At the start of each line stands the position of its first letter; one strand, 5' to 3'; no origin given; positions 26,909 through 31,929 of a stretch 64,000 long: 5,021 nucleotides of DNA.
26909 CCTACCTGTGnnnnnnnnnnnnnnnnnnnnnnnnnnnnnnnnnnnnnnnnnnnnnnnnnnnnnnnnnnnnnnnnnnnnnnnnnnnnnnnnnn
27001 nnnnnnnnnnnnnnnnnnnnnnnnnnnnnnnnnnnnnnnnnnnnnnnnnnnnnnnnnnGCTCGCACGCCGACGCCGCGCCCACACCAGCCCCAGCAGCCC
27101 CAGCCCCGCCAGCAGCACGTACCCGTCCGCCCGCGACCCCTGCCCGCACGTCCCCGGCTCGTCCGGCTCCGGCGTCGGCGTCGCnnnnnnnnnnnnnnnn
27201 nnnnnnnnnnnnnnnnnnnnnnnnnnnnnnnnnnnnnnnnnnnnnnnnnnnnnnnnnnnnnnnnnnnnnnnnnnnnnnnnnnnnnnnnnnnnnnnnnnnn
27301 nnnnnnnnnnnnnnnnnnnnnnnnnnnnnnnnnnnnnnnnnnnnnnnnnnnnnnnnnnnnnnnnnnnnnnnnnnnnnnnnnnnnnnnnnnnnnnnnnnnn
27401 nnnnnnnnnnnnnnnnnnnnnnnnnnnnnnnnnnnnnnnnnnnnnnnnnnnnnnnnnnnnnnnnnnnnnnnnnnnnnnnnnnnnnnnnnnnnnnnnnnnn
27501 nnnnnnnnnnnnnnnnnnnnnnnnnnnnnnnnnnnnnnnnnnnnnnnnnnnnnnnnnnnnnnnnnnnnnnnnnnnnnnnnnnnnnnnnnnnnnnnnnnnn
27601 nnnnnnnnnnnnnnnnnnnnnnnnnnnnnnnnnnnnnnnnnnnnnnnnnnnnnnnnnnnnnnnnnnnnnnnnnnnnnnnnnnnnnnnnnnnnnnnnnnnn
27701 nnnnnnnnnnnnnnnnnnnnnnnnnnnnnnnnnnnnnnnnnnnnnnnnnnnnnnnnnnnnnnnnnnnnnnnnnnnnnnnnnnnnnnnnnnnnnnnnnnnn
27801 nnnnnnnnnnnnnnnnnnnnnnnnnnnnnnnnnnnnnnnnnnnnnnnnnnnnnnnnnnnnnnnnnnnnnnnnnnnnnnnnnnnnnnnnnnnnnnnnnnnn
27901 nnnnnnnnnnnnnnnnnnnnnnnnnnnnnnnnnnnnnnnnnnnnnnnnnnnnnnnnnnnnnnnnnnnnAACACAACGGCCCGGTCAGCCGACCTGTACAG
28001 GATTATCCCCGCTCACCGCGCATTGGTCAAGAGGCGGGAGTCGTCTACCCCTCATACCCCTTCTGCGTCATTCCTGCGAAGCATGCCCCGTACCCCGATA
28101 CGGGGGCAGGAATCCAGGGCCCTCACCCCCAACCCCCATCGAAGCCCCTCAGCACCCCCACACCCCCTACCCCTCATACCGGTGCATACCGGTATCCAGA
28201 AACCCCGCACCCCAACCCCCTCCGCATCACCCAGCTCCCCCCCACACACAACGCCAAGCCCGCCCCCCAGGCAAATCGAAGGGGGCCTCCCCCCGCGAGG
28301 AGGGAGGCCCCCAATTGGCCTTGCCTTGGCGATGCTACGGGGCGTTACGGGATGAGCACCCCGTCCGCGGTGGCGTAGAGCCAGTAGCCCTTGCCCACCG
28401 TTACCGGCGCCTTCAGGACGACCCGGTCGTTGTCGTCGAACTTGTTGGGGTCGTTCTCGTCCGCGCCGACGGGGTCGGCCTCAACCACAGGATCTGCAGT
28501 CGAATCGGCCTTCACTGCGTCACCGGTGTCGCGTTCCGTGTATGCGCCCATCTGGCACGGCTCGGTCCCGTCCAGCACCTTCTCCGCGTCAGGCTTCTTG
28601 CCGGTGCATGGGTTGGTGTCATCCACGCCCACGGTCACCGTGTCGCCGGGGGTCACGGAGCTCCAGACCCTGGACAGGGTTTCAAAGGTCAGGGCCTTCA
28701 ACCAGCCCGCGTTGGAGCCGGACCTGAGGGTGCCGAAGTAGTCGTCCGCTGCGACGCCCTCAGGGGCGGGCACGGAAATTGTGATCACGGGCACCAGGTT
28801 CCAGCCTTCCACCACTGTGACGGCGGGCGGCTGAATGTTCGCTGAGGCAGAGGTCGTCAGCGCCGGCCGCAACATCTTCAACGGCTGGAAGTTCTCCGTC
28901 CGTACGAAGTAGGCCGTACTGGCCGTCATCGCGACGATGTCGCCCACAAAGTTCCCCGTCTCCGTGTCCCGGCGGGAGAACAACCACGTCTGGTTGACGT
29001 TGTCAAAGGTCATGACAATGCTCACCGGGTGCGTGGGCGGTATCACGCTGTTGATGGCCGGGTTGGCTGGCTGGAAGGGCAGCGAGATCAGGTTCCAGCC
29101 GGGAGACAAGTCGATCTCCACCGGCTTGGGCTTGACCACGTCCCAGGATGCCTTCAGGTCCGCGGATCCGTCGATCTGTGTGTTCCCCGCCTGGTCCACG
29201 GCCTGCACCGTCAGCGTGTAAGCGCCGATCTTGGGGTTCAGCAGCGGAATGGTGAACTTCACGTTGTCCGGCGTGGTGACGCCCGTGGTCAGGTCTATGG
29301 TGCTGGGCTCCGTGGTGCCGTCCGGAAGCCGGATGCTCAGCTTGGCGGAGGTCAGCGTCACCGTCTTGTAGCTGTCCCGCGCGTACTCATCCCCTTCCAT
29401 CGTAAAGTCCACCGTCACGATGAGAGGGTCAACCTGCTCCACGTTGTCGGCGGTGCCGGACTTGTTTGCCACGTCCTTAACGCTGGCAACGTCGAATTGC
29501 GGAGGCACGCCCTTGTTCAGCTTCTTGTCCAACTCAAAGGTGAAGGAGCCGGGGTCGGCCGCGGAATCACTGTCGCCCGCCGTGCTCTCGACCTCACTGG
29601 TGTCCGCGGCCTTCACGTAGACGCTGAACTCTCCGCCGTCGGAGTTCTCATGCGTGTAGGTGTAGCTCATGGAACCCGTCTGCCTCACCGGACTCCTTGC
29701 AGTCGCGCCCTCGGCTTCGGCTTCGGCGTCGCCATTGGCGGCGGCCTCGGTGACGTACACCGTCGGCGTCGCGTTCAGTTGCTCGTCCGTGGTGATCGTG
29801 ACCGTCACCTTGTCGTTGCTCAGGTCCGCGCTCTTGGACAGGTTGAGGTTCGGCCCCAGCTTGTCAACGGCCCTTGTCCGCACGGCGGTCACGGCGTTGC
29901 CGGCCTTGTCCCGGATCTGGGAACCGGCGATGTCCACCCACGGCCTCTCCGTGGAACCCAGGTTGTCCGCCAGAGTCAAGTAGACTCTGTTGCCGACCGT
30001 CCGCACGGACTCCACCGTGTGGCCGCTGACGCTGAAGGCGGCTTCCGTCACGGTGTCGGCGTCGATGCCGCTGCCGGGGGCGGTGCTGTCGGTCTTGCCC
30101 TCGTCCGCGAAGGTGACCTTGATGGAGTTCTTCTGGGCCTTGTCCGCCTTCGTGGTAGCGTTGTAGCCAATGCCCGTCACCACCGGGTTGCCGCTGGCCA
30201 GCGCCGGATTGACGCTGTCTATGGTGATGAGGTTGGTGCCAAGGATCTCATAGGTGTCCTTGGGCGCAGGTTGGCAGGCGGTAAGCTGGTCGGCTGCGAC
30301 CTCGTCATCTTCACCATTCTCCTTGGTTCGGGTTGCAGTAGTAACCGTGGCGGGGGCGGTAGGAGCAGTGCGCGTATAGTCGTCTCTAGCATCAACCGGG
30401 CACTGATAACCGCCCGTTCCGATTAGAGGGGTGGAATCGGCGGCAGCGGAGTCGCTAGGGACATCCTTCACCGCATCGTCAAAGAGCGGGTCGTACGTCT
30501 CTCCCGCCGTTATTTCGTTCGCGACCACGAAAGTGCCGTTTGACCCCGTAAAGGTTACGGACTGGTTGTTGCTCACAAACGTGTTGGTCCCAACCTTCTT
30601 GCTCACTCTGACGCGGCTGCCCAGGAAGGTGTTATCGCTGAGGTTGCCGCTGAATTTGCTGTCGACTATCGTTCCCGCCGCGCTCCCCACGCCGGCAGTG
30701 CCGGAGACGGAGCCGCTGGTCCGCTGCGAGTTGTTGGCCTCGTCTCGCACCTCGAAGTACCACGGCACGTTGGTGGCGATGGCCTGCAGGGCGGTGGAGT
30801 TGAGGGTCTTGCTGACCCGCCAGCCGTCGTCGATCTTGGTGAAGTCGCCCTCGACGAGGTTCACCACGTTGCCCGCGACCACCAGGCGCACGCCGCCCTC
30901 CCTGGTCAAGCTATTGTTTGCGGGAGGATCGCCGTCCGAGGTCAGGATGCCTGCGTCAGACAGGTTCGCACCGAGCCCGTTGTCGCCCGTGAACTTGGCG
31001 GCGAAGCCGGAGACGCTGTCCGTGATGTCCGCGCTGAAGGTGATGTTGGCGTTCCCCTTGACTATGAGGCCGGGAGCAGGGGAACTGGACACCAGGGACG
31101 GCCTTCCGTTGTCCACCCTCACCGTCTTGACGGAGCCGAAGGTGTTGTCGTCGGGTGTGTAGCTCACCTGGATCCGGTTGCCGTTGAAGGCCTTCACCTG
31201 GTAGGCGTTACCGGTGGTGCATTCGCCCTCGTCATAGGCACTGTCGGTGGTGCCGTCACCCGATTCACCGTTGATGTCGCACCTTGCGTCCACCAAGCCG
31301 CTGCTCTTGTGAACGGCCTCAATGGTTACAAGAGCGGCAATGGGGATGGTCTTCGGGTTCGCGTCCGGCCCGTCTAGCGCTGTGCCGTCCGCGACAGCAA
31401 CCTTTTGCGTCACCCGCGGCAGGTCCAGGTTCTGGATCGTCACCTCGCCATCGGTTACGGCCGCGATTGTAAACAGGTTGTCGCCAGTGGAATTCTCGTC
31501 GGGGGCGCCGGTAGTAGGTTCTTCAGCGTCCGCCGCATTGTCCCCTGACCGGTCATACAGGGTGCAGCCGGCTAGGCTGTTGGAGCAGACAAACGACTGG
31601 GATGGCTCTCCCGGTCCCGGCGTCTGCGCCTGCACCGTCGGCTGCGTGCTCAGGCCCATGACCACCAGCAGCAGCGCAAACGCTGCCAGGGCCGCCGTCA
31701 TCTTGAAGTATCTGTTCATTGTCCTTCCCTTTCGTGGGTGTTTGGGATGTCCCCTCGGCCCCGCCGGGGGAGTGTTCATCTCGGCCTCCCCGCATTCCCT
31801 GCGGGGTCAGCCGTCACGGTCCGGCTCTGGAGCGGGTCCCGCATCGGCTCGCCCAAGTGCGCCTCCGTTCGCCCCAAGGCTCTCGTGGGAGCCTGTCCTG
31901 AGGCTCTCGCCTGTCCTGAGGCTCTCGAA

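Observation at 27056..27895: Secreted Pro/Thr-rich protein ending in a Cys-containing TM + poly-Arg signal resembling sortase-like C-terminal sorting tags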

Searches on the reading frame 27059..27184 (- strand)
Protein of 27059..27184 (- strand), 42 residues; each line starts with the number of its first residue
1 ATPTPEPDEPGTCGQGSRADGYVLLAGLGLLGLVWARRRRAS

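Call 5: search_protein_families(library=ncbifam, proteins=[window:27059-27184:-], max_evalue=10)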
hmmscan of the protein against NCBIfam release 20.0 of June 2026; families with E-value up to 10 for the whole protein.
seq(42 aa): 6 families
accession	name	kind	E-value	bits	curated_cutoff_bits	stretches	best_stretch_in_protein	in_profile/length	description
TIGR03382.1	GC_trans_RRR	domain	0.045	14.4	15.85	1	24-40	10-26/27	MYXO-CTERM sorting domain-containing protein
NF033554.9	floc_PepA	equivalog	0.054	13.3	80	1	23-41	244-261/261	flocculation-associated PEP-CTERM protein PepA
TIGR03778.1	VPDSG_CTERM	subfamily_domain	0.089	13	22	1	23-39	8-24/24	VPDSG-CTERM sorting domain-containing protein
NF038125.1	PEP_CTERM_THxN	subfamily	0.12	11.9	85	1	22-40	228-246/246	THxN family PEP-CTERM protein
NF041538.1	PEP_EDSA_1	subfamily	0.2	11.3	100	1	23-40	290-307/307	EDSAP-1 family PEP-CTERM protein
TIGR03901.2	MYXO-CTERM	domain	0.47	10.9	20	1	16-40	9-33/34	MYXO-CTERM sorting domain-containing protein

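Call 27: search_protein_representatives(alignment_id=A1)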
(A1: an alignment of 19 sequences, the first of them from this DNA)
Query: 19 sequences, 37 profile positions. Proteins with E-value up to 0.001 (for the whole library): 11; up to 1e-10: 3; up to 1e-30: 0. The best 11 are listed.
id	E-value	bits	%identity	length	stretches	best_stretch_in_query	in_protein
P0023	1.7e-17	78.5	-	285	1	1-37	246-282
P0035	1.5e-14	69.1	-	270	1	1-36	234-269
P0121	4.5e-11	58.0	-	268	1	4-37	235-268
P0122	1.6e-09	53.0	-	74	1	2-35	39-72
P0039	2.5e-09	52.4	-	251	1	1-37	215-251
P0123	1.6e-07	46.6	-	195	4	8-23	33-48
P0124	1.2e-06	43.8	-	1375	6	19-37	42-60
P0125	2.5e-05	39.6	-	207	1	2-34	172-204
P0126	5.6e-05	38.5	-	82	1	2-34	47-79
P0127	2.4e-04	36.5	-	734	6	11-22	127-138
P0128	2.9e-04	36.2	-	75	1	2-36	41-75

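Call 32: find_encoding_contigs(protein=P0125, flank=10000, max_places=4)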
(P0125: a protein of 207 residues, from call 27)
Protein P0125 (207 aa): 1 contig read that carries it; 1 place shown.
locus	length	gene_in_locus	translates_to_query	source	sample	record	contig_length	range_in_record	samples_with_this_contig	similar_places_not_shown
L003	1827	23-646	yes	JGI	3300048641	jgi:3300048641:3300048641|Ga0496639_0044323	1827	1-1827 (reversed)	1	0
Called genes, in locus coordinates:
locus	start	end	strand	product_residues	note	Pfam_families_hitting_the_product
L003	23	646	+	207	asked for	-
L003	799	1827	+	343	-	?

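Call 46: find_encoding_contigs(protein=P0128, flank=10000, max_places=2)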
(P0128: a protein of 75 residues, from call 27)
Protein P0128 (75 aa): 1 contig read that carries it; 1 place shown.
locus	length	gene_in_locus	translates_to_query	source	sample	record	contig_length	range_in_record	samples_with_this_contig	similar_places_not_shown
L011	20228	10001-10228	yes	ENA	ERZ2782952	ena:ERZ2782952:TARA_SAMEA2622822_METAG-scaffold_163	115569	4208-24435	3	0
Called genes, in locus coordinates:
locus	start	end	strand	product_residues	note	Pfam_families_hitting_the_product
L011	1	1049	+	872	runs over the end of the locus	PF01841:Transglut_core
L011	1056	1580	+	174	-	PF01035:DNA_binding_1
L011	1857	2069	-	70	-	-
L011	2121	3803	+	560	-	PF06418:CTP_synth_N, PF00117:GATase, PF07722:Peptidase_C26 (faint)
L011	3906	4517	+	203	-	PF00923:TAL_FSA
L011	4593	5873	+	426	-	PF07497:Rho_RNA_bind, PF00006:ATP-synt_ab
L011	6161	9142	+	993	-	-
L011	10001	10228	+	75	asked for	-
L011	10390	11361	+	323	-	PF01628:HrcA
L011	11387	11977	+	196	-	PF01025:GrpE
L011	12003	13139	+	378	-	PF00226:DnaJ, PF01556:DnaJ_C, PF00684:DnaJ_CXXCXGXG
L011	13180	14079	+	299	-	PF06325:PrmA, PF13847:Methyltransf_31 (faint)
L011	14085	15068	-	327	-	PF01210:NAD_Gly3P_dh_N, PF03807:F420_oxidored (faint), PF07479:NAD_Gly3P_dh_C, PF20618:GPD_NAD_C_bact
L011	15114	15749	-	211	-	PF02660:G3P_acyltransf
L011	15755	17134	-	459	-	PF00005:ABC_tran (faint), PF03193:RsgA_GTPase (faint), PF01926:MMR_HSR1, PF02421:FeoB_N, PF00009:GTP_EFTU, PF01926:MMR_HSR1, PF02421:FeoB_N, PF14714:KH_dom-like, +3 more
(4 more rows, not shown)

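Call 47: search_protein_families(library=pfam, proteins=[P0125, L003:799-1827:+, L003:2-646:+], max_evalue=1)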
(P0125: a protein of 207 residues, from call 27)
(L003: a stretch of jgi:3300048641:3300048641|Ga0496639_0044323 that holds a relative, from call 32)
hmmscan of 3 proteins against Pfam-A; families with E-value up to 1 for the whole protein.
P0125 (207 aa): 0 families

L003:799-1827:+ (343 aa): 1 family
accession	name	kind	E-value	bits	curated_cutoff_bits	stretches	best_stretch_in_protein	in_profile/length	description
PF00528.27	BPD_transp_1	-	9e-32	110.7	26.4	1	139-343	1-181/184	Binding-protein-dependent transport system inner membrane component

L003:2-646:+ (214 aa): 1 family
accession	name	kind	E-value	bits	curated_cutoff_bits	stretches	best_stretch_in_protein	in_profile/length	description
PF07589.16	PEP-CTERM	-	0.53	10.9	20.7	1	198-211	11-24/24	PEP-CTERM motif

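Call 48: find_homologous_proteins(query=L003:2-646:+, max_evalue=0.001)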
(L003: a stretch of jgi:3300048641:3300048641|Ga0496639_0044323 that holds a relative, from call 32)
Query L003:2-646:+ (214 aa): 12 proteins with E <= 0.001 among 1180 candidates.
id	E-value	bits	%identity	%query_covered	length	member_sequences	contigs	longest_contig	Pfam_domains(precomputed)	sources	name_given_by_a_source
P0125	1.2e-130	452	100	97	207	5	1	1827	-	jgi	jgi:peptide/nickel transport system substrate-binding protein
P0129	1.3e-111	390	84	99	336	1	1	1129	-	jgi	jgi:peptide/nickel transport system substrate-binding protein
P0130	1.9e-70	255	58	100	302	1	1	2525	-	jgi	jgi:peptide/nickel transport system substrate-binding protein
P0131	8.3e-53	198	78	57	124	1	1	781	-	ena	-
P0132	5.4e-32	130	44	70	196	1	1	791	-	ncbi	-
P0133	1.9e-31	128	43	71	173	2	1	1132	-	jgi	jgi:peptide/nickel transport system substrate-binding protein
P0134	1.5e-30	125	44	71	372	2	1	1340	PF00496.28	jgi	jgi:peptide/nickel transport system substrate-binding protein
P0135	4.3e-30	123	45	71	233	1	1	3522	-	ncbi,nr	ncbi:MAG TPA: hypothetical protein VGR16_01890, partial [Thermomicrobiales bacterium]|nr:hypothetica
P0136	2.6e-27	114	42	71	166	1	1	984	-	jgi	jgi:peptide/nickel transport system substrate-binding protein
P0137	1.7e-23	102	88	27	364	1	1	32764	-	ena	-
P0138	1.2e-14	73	88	20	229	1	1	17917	-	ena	-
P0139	3.7e-8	52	69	20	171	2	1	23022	-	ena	-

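Call 70: search_protein_families(library=ncbifam, alignment_id=A7, max_evalue=0.05)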
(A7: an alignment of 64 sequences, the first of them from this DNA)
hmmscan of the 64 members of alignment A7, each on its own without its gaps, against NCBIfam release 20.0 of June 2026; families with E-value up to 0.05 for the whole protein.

A. member 1, seq(38 aa): 2 families
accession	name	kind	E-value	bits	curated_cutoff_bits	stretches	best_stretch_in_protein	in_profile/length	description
TIGR03382.1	GC_trans_RRR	domain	0.037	14.7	15.85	1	20-36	10-26/27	MYXO-CTERM sorting domain-containing protein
NF033554.9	floc_PepA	equivalog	0.044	13.6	80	0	19-37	244-261/261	flocculation-associated PEP-CTERM protein PepA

B. families by the number of members that match (of 64 scanned): 15 families
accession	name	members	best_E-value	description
TIGR03901.2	MYXO-CTERM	12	0.00027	MYXO-CTERM sorting domain-containing protein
NF033554.9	floc_PepA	8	0.0024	flocculation-associated PEP-CTERM protein PepA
TIGR03382.1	GC_trans_RRR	7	0.0018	MYXO-CTERM sorting domain-containing protein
NF033191.4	JDVT-CTERM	5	0.00094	JDVT-CTERM domain-containing protein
NF041538.1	PEP_EDSA_1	4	0.013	EDSAP-1 family PEP-CTERM protein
NF038126.1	PEP_CTERM_FxDxF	2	0.013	FxDxF family PEP-CTERM protein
NF041528.1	strep_LAETG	1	0.0016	LAETG motif-containing sortase-dependent surface protein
TIGR03370.1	VPLPA-CTERM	1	0.0018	VPLPA-CTERM sorting domain-containing protein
NF058571.1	GVDTG_CTERM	1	0.0019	GVDTG sorting domain-containing protein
TIGR03778.1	VPDSG_CTERM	1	0.0033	VPDSG-CTERM sorting domain-containing protein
TIGR01167.1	LPXTG_anchor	1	0.0066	LPXTG cell wall anchor domain-containing protein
TIGR04143.1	VPxxxP_CTERM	1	0.025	VPXXXP-CTERM sorting domain-containing protein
NF041927.1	Xrt_dep_XDP1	1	0.038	exosortase-dependent surface protein XDP1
TIGR04126.1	PGF_CTERM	1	0.039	PGF-CTERM sorting domain-containing protein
NF053845.1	CoaP_CTERM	1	0.039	choice-of-anchor protein CoaP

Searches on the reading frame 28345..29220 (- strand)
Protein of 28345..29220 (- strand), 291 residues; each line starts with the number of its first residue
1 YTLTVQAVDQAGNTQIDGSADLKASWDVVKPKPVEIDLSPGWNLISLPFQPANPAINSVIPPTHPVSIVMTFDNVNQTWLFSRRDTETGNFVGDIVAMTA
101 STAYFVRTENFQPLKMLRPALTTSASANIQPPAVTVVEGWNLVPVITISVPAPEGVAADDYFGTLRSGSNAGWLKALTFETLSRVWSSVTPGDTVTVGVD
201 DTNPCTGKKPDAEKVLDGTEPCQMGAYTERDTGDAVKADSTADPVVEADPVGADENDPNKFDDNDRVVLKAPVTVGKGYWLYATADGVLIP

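Call 89: search_protein_families(library=pfam, proteins=[window:28345-29220:-], max_evalue=0.1)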
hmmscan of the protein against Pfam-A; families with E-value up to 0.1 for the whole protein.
window:28345-29220:- (291 aa): 0 families

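Call 95: predict_structure(protein=window:28345-29220:-)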
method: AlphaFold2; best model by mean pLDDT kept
length: 291 residues; sequences in the alignment: 1
mean_pLDDT: 32.5   pTM: 0.21
mean pLDDT of the five models: 32.5, 32.1, 29.2, 28.5, 27.8
residues with pLDDT >= 90: 0; 70-90: 0; 50-70: 4; < 50: 287
segments of 3 or more residues with pLDDT < 50: 1-10, 17-291
pLDDT, mean of each block of 10 residues (from residue 1): 47 49 32 44 41 32 31 32 34 31 26 26 23 23 23 25 22 22 26 28 39 42 32 24 37 43 39 32 34 28
secondary structure, 60 per line:
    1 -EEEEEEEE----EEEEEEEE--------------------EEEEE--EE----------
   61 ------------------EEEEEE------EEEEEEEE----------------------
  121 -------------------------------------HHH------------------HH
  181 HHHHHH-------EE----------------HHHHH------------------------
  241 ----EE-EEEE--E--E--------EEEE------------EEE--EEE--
elements in order: E2-9 E14-21 E42-46 E79-84 E91-98 H179-186 H212-216 E248-251 E266-269 E282-284 E287-289

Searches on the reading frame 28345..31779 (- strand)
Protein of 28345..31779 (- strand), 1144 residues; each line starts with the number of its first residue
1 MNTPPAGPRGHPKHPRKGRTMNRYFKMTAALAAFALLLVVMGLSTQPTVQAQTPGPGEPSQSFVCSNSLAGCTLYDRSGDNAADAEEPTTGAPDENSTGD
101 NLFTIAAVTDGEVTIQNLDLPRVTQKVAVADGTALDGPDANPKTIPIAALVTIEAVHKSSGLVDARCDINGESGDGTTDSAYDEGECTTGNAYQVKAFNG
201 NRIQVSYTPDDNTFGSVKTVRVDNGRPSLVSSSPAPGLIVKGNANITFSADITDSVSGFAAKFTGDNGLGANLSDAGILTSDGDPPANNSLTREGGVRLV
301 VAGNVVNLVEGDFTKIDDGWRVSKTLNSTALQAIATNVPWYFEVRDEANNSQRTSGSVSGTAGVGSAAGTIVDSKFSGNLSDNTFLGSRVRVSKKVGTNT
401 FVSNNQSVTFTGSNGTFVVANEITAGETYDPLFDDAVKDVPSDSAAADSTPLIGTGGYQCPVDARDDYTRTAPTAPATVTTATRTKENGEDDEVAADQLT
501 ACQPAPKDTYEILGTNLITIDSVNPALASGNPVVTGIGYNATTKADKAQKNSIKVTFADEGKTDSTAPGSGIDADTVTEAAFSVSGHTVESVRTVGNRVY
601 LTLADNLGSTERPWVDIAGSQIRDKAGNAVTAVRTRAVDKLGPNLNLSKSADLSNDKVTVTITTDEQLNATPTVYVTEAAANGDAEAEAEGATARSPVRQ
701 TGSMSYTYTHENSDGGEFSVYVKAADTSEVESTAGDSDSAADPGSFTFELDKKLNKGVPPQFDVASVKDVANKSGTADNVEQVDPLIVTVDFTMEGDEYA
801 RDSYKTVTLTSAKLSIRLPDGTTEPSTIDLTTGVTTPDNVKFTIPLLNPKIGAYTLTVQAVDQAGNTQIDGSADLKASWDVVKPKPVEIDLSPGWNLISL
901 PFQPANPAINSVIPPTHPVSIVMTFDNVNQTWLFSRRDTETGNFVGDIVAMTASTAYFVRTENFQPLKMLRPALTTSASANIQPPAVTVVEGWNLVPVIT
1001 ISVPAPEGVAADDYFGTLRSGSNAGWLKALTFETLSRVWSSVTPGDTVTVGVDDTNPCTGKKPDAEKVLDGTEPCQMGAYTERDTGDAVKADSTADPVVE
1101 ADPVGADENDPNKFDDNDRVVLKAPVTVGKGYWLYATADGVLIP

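Call 5: search_protein_families(library=ncbifam, proteins=[window:28345-31779:-], max_evalue=10)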
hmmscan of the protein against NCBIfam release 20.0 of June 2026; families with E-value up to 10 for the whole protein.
window:28345-31779:- (1144 aa): 1 family
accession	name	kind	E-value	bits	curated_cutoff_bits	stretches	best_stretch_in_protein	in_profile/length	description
NF047446.1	barrel_OmpL47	domain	0.016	15.7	40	1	845-874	36-65/68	OmpL47-type beta-barrel domain-containing protein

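Call 6: search_protein_families(library=pfam, proteins=[window:28345-31779:-], max_evalue=1)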
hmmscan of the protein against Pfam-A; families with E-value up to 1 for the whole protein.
window:28345-31779:- (1144 aa): 2 families
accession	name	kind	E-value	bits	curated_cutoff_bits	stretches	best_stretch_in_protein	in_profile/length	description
PF19077.6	Big_13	-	0.1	13.5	27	1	839-869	63-92/102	Bacterial Ig-like domain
PF13750.12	Big_3_3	-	0.99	9.5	27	0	828-868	95-138/157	Bacterial Ig-like domain (group 3)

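Call 63: search_solved_structures(query=window:28345-31779:-, max_evalue=1)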
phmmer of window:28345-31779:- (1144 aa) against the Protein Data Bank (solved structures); distinct sequences matched with E-value up to 1: 0.
